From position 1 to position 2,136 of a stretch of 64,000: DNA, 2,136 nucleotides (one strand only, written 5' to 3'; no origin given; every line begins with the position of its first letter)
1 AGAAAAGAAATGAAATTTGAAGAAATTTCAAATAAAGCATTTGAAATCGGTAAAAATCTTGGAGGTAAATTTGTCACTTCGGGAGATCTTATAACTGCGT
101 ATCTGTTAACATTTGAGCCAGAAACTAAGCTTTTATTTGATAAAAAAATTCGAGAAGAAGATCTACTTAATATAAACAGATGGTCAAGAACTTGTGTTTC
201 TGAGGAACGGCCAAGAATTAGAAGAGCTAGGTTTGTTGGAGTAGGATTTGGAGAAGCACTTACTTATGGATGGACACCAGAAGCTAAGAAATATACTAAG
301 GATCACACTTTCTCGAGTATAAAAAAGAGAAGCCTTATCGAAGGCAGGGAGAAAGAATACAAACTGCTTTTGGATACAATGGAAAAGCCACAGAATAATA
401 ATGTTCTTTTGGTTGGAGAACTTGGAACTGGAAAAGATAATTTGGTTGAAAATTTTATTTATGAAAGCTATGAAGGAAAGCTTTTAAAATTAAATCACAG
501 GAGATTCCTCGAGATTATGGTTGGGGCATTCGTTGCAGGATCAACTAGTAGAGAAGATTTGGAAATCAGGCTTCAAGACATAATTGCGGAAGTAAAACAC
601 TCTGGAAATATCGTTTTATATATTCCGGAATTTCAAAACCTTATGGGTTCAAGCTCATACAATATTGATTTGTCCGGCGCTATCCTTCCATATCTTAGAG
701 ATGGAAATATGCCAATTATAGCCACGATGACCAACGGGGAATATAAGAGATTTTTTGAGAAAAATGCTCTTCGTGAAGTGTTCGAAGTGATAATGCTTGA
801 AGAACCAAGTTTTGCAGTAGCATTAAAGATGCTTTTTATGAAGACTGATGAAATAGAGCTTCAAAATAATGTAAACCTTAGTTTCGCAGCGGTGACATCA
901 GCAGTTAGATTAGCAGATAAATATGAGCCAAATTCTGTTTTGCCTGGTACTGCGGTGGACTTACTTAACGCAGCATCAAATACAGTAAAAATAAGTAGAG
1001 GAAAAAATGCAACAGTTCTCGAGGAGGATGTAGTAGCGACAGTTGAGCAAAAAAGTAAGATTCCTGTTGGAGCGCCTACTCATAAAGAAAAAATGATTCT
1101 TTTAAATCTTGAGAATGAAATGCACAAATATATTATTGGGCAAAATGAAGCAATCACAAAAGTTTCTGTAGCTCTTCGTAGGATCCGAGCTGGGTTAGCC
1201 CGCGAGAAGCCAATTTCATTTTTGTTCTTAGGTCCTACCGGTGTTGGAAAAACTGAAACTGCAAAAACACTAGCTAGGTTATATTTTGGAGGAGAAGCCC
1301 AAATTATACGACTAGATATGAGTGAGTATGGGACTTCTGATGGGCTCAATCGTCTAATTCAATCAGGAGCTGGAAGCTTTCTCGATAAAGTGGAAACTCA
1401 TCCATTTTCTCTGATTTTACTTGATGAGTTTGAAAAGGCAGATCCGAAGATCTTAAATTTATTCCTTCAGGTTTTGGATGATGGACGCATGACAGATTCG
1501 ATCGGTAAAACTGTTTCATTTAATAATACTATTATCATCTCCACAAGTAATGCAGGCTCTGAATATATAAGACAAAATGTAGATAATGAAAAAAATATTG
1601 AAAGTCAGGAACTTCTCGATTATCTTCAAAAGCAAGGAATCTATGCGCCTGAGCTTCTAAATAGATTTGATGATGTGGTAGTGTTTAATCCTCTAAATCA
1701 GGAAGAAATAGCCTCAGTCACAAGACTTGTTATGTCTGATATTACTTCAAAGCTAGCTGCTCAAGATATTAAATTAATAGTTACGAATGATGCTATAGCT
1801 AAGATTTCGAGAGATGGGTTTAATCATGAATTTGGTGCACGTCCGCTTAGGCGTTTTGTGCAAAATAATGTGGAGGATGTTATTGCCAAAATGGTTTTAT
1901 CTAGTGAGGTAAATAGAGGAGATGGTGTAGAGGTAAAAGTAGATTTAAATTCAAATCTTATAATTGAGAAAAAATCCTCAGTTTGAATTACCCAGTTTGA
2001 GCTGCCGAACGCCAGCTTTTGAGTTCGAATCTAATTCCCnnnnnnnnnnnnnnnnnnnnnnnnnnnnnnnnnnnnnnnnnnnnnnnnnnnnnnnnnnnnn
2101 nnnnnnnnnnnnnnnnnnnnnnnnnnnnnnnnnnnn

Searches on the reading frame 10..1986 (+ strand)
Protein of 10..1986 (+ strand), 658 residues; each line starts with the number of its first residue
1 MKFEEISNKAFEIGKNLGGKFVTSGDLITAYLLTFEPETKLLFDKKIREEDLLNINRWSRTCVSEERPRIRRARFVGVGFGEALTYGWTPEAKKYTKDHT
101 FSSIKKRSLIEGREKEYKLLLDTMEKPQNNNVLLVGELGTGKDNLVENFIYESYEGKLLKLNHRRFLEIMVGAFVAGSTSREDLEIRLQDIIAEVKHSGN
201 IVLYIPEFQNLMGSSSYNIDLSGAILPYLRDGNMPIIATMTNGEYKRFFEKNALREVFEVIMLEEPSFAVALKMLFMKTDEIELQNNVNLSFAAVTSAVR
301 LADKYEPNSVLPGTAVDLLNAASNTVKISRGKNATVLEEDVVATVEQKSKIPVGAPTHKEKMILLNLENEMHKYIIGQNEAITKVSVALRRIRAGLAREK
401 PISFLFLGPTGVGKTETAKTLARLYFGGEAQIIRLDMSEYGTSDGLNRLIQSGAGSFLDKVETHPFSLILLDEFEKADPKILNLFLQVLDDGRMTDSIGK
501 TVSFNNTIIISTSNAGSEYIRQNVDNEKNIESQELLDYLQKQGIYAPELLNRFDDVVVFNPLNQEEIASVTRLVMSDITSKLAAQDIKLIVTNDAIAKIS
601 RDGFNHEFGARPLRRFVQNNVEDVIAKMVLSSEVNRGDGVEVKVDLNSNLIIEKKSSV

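Call 47: search_protein_families(library=pfam, proteins=[window:10-1986:+], max_evalue=0.00001)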
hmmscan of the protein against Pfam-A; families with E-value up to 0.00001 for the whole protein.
window:10-1986:+ (658 aa): 9 families
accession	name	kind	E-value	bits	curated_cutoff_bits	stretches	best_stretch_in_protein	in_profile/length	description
PF07724.20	AAA_2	-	3.5e-39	134.9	27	1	401-555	3-165/166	AAA domain (Cdc48 subfamily)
PF10431.15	ClpB_D2-small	-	3.2e-19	69.2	21.9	1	562-642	1-81/81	C-terminal, D2-small domain, of ClpB protein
PF00004.35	AAA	-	5e-12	46.8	21.2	1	405-515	2-110/131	ATPase family associated with various cellular activities (AAA)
PF07728.20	AAA_5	-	5.9e-12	46.2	22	1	404-520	2-127/139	AAA domain (dynein-related subfamily)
PF12775.13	AAA_7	-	3.1e-07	30.5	25.8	0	402-452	34-84/181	P-loop containing dynein motor region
PF17871.7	AAA_lid_9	-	4.8e-07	30.1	22.8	1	270-339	4-73/104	AAA lid domain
PF00158.32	Sigma54_activat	-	5.2e-07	29.9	20.2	0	377-518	3-147/168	Sigma-54 interaction domain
PF13191.12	AAA_16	-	1.7e-06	29.1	32.6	0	112-150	4-45/167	AAA ATPase domain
PF13401.12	AAA_22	-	2.5e-06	28.2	27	0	405-478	9-97/130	AAA domain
